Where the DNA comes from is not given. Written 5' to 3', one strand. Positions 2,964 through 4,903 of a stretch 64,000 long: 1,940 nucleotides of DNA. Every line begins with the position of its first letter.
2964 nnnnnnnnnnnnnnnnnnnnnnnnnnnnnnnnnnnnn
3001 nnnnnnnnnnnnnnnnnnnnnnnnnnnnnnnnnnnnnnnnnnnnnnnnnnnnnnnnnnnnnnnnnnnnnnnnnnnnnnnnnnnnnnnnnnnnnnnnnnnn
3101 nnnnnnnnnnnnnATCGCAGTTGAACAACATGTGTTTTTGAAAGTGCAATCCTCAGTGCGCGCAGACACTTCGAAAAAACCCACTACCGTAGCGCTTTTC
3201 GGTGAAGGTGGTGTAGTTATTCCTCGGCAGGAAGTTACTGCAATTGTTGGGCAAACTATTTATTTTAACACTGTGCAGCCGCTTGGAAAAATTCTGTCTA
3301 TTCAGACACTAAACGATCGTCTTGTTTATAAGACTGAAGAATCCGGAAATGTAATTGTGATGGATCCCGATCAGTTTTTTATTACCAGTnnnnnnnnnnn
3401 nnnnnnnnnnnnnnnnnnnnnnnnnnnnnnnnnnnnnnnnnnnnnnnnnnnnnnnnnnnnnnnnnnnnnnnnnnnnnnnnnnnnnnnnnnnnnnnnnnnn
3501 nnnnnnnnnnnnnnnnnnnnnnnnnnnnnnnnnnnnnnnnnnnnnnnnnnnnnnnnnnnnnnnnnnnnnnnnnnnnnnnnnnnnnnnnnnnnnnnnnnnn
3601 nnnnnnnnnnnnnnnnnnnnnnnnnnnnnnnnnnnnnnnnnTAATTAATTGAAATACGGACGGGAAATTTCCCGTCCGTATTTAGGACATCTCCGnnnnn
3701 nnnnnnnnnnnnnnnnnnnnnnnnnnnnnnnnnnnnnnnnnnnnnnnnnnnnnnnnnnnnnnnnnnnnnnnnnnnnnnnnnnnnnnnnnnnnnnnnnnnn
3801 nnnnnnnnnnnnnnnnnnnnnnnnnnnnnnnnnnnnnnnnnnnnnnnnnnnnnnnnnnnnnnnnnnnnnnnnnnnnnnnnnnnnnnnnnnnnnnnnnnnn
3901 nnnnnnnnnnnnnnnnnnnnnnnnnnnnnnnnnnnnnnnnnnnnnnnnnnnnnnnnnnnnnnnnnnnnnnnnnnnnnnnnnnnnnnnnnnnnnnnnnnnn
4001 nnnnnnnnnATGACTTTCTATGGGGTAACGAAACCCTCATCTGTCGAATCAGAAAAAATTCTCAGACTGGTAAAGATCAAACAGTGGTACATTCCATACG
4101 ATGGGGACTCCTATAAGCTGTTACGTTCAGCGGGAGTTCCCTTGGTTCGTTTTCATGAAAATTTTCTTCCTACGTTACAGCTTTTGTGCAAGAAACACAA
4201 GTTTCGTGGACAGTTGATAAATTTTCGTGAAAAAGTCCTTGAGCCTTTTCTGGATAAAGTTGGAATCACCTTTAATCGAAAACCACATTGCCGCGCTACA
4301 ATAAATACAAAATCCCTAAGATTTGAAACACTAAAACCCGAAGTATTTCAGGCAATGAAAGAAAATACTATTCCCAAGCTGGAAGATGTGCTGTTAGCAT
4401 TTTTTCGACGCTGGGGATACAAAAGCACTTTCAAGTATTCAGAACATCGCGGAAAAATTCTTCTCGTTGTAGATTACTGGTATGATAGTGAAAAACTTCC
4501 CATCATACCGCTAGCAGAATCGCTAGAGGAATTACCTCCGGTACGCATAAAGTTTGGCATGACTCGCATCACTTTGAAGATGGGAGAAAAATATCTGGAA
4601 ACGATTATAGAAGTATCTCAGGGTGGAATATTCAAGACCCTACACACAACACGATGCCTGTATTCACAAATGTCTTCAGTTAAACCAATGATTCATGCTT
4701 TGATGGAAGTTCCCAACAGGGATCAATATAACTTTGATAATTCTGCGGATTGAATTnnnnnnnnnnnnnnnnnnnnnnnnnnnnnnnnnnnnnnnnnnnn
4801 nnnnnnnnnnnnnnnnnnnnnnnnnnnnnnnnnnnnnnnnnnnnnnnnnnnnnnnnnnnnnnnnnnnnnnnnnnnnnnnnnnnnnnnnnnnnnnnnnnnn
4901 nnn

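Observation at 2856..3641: Two phage AT-hook proteins with acidic tails (HMG-like architecture), one carrying a perfect 84-nt internal duplication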

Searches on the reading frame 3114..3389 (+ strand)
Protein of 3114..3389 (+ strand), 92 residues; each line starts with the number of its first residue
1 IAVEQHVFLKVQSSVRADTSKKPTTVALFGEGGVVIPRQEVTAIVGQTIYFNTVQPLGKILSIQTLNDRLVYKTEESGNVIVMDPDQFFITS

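Call 36: find_homologous_proteins(query=A2, max_evalue=0.001)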
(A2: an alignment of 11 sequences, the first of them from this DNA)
Query A2 (11 sequences) (92 aa, profile of the alignment): 1 proteins with E <= 0.001 among 1119 candidates.
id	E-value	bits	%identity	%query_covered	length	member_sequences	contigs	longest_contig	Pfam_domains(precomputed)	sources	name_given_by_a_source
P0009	5.3e-29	118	36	90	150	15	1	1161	-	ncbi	-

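Call 37: search_solved_structures(query=A2, max_evalue=10)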
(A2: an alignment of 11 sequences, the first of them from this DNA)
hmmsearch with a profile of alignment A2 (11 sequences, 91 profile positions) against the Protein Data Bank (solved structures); distinct sequences matched with E-value up to 10: 1.
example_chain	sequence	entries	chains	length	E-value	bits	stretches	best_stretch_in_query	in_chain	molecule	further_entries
9j2f_F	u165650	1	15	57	1.4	12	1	23-36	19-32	Light-harvesting protein B-1015 gamma chain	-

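Call 38: search_protein_families(library=pfam, alignment_id=A2, max_evalue=1)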
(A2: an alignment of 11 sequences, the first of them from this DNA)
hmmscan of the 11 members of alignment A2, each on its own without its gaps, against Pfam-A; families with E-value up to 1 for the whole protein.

A. member 1, seq(92 aa): 1 family
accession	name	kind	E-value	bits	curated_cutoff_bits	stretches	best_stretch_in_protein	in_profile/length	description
PF24084.1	DUF7369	-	0.089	12.9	27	1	63-88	8-33/61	Domain of unknown function (DUF7369)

B. families by the number of members that match (of 11 scanned): 7 families
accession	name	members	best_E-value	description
PF17998.7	AgI_II_C2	1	0.044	Cell surface antigen I/II C2 terminal domain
PF15401.11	TAA-Trp-ring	1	0.065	Tryptophan-ring motif of head of Trimeric autotransporter adhesin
PF24084.1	DUF7369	1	0.089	Domain of unknown function (DUF7369)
PF03120.22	DNA_ligase_OB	1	0.09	NAD-dependent DNA ligase OB-fold domain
PF18346.7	SH3_15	1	0.097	Mind bomb SH3 repeat domain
PF01731.26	Arylesterase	1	0.11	Arylesterase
PF22743.2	PspAA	1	0.13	PspA-Associated protein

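Call 52: predict_structure(alignment_id=A3)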
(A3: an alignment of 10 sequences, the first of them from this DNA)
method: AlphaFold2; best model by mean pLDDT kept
length: 92 residues; sequences in the alignment: 10
mean_pLDDT: 85.2   pTM: 0.64
mean pLDDT of the five models: 85.2, 83.4, 82.9, 81.8, 81.6
residues with pLDDT >= 90: 42; 70-90: 36; 50-70: 12; < 50: 2
segments of 3 or more residues with pLDDT < 50: none
pLDDT, mean of each block of 10 residues (from residue 1): 71 95 96 95 96 88 83 81 67 65
secondary structure, 60 per line:
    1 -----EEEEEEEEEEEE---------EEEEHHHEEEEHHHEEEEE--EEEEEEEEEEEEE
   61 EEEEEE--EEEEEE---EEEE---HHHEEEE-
elements in order: E6-17 E27-30 E34-37 E41-45 E48-66 E69-74 E78-81 E88-91

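Call 62: fold_search(model_id=the predicted structure, library=viral)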
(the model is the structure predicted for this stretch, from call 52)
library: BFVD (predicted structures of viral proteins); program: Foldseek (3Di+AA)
matches with E <= 10: 575; with E <= 0.001: 2
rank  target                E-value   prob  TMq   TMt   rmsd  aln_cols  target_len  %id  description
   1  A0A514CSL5            3.1e-07  1.00  0.86  0.28   2.2        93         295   29  Uncharacterized protein [Achromobacter phage Motura]
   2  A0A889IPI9            6.8e-07  1.00  0.84  0.40   2.1        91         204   24  (no name in the UniProt tables at hand)
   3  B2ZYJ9                2.9e-03  1.00  0.49  0.29   3.2        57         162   42  Uncharacterized protein [Ralstonia phage phiRSL1]
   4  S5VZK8                3.3e-03  1.00  0.47  0.27   6.0       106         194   13  Uncharacterized protein [Pseudomonas phage PaBG]
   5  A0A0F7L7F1            1.4e-01  0.30  0.24  0.19  13.3       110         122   15  Uncharacterized protein [uncultured marine virus]
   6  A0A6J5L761            2.2e-01  0.38  0.32  0.28  15.7       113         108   13  Uncharacterized protein [uncultured Caudovirales phage]
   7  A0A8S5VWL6            2.2e-01  0.16  0.21  0.17  12.3       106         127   14  (no name in the UniProt tables at hand)
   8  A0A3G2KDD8            2.7e-01  0.63  0.34  0.31  11.5       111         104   11  Uncharacterized protein [Microbacterium phage Armstrong]
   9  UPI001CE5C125         2.7e-01  0.44  0.28  0.22  11.1       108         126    8  (no name look-up for this kind of identifier)
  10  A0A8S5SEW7            2.9e-01  0.57  0.35  0.17  12.1        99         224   14  CHAP domain protein [Myoviridae sp. ct8mY9]
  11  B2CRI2                3.4e-01  0.38  0.33  0.23  11.1       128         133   14  Uncharacterized protein [Betalipothrixvirus uzonense]
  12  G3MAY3                4.9e-01  0.15  0.24  0.21  12.4       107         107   11  Gp603 [Bacillus phage G]
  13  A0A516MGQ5            4.9e-01  0.08  0.15  0.11  14.1        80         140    9  (no name in the UniProt tables at hand)
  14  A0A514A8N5            5.2e-01  0.25  0.24  0.30   9.2        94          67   13  Uncharacterized protein [Pantoea phage Kyle]
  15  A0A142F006            5.8e-01  0.30  0.27  0.24  15.5        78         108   10  (no name in the UniProt tables at hand)
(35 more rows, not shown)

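Call 74: search_dna_similar(query=window:3114-3389:+, collection=phages, mode=protein, max_evalue=10, max_rows=40)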
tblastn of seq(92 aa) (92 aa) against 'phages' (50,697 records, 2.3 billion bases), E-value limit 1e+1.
Records with a match: 9; places in all: 9; records where one place covers at least 80% of the query: 5.
Best place of each record, by identity: <60% 9.
By first word of the organism name: Burkholderia 4; Ralstonia 2; Achromobacter 2; Synechococcus 1.
By host as written in the record: Burkholderia cenocepacia 4; - 2; Achromobacter animicus 2; Synechococcus elongatus PCC 7942 = FACHB-805 1.
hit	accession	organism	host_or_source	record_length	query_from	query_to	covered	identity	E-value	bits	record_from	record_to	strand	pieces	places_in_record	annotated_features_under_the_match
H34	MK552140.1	Burkholderia phage BcepSaruman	Burkholderia cenocepacia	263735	2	92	99%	36.6%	3e-9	57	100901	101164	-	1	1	hypothetical protein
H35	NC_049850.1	Burkholderia phage BcepSaruman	Burkholderia cenocepacia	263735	2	92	99%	36.6%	3e-9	57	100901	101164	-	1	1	hypothetical protein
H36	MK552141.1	Burkholderia phage BcepSauron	Burkholderia cenocepacia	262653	2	92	99%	35.5%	1e-8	56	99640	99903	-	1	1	hypothetical protein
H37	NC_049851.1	Burkholderia phage BcepSauron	Burkholderia cenocepacia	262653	2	92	99%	35.5%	1e-8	56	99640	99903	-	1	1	hypothetical protein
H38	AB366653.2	Ralstonia phage phiRSL1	-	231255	22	91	76%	45.7%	6e-9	56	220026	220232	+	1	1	hypothetical protein (x2)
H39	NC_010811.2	Ralstonia phage phiRSL1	-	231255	22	91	76%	45.7%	6e-9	56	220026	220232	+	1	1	hypothetical protein (x2)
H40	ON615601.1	Synechococcus phage BUCT-ZZ01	Synechococcus elongatus PCC 7942 = ...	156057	3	79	84%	28.0%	8e+0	30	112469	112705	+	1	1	hypothetical protein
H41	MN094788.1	Achromobacter phage Motura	Achromobacter animicus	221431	33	84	57%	38.5%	1e-1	36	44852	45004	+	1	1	hypothetical protein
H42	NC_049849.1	Achromobacter phage Motura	Achromobacter animicus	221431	33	84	57%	38.5%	1e-1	36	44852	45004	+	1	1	hypothetical protein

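Call 75: get_annotated_region(hit=H42, flank=6000)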
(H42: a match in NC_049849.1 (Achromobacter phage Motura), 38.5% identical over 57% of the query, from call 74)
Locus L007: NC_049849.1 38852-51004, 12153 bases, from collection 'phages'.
description: Achromobacter phage Motura, complete genome.
organism: Achromobacter phage Motura (NCBI taxid 2591403)
taxonomy: Viruses; Duplodnaviria; Heunggongvirae; Uroviricota; Caudoviricetes; Moturavirus; Moturavirus motura
host: Achromobacter animicus; source: soil; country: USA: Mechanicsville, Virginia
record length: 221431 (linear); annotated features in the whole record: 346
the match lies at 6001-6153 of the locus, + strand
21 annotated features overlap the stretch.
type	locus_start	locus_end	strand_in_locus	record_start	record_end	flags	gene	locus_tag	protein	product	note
CDS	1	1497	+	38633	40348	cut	-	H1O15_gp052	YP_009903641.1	hypothetical protein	-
CDS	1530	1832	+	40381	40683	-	-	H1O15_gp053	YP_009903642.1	hypothetical protein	-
tRNA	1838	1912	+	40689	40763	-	-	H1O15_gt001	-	tRNA-Met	-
CDS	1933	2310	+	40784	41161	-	-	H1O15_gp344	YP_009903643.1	hypothetical protein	-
CDS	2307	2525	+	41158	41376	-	-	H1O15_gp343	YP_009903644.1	hypothetical protein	-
CDS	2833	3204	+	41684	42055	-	-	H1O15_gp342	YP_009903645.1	thioredoxin domain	-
CDS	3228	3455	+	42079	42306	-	-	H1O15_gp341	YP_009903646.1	hypothetical protein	-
CDS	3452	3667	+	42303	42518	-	-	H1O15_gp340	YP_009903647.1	hypothetical protein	-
tRNA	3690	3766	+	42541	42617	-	-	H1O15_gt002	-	tRNA-Arg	-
CDS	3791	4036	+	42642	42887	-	-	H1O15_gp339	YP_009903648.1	acyl carrier protein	-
CDS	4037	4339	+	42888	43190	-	-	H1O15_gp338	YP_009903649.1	hypothetical protein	-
CDS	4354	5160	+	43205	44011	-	-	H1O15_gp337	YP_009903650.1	hypothetical protein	-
CDS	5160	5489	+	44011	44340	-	-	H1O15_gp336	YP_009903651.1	hypothetical protein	-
CDS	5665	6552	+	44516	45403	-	-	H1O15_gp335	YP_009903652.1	hypothetical protein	-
CDS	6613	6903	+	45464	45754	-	-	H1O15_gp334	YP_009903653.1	hypothetical protein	-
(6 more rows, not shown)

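Call 85: find_related_loci(query=A4, collection=metagenome_contigs, flank=3000)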
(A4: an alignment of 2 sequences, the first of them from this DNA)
Query A4 (92 aa) in metagenome_contigs; peptide patterns used: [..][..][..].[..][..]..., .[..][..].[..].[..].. (x = any residue, [..] = any of these).
229 stretches matched a pattern, but none encodes a relative of the query by tblastn (E <= 1e-3).

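Call 101: fold_search(model_id=the predicted structure, library=pdb)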
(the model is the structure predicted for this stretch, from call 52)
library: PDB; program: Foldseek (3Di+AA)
matches with E <= 10: 615; with E <= 0.001: 0
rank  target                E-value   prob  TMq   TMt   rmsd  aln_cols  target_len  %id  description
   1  8f8v_A                1.5e-01  0.12  0.15  0.13  17.6        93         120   15  Crystal structure of Nb.X0 (released 2023-03-29)
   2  8g0i_D                2.3e-01  0.11  0.16  0.13  16.4        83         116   13  High Affinity nanobodies against GFP (released 2024-03-20)
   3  7sp7_C                2.7e-01  0.09  0.15  0.13  18.2        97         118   10  Chlorella virus hyaluronan synthase inhibited by UDP (released 2022-04-06)
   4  3ip3_H                4.3e-01  0.15  0.22  0.08  12.8        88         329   14  Structure of putative oxidoreductase (TM_0425) from Thermotoga maritima (released 2009-09-29)
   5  8weo_C                4.3e-01  0.07  0.14  0.12  18.2        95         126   17  Bacteroides fragilis toxin in complex with neutralization nanobody (released 2024-09-25)
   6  9qbj_D                4.8e-01  0.07  0.14  0.12  18.3        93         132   14  Legobody dimer (released 2025-06-11)
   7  4w2o_A                5.0e-01  0.08  0.17  0.14  17.2        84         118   13  Anti-Marburgvirus Nucleoprotein Single Domain Antibody B Complexed with Nucleoprotein C-terminal domain (released 2017-10-11)
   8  4m3j_B                5.0e-01  0.07  0.15  0.13  17.8        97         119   15  Structure of a single-domain camelid antibody fragment cAb-H7S specific of the BlaP beta-lactamase from Bacillus liche (released 2014-08-06)
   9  8wpw_H                5.0e-01  0.06  0.14  0.12  18.9       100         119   12  Cryo-EM structure of SARS-CoV-2 XBB.1.5 receptor-binding domain (RBD) complexed with CB6 mutant,S309, and S304 antibod (released 2024-10-16)
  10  7yp1_D                6.2e-01  0.10  0.16  0.14  15.6        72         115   17  Cryo-EM structure of EBV gHgL-gp42 in complex with mAb 10E4 (localized refinement) (released 2024-01-31)
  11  9mte_B                6.2e-01  0.07  0.16  0.13  17.9        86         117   15  CryoEM structure of extracellular domain of human HER2 complexed with two nano-bodies 27A05 and 47D05 (released 2025-11-19)
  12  8q78_A                6.2e-01  0.06  0.14  0.12  17.6        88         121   14  Structure of the FP specific VHH TPP-3077 (released 2024-08-28)
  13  43ca_B                6.2e-01  0.06  0.15  0.13  18.5        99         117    9  CRYSTALLOGRAPHIC STRUCTURE OF THE ESTEROLYTIC AND AMIDOLYTIC 43C9 ANTIBODY WITH BOUND P-NITROPHENOL (released 1999-08-18)
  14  8sbb_B                6.6e-01  0.05  0.15  0.12  17.6       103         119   11  Cryo-EM structure of FtAlkB (released 2023-04-26)
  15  6e8v_J                6.6e-01  0.04  0.13  0.09  19.8       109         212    9  The crystal structure of bovine ultralong antibody BOV-1 (released 2019-09-04)
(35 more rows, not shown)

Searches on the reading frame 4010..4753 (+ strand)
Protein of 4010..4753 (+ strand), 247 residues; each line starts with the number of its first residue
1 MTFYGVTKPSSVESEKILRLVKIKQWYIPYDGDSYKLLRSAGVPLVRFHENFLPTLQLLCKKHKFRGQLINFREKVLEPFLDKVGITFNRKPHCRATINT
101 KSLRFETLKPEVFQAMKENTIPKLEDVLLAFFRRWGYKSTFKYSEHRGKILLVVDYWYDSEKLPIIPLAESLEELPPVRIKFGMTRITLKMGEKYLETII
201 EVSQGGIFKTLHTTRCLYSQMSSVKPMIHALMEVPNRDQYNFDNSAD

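Call 8: search_protein_families(library=pfam, proteins=[window:4010-4753:+], max_evalue=0.1)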
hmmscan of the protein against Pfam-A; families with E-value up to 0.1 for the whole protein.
window:4010-4753:+ (247 aa): 0 families

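Call 11: search_protein_families(library=phrogs, proteins=[window:4010-4753:+], max_evalue=0.01)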
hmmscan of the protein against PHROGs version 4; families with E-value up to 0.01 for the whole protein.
window:4010-4753:+ (247 aa): 0 families

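Call 117: search_protein_families(library=ncbifam, proteins=[window:4010-4753:+], max_evalue=0.01)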
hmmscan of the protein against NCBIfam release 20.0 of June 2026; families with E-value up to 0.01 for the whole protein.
window:4010-4753:+ (247 aa): 0 families
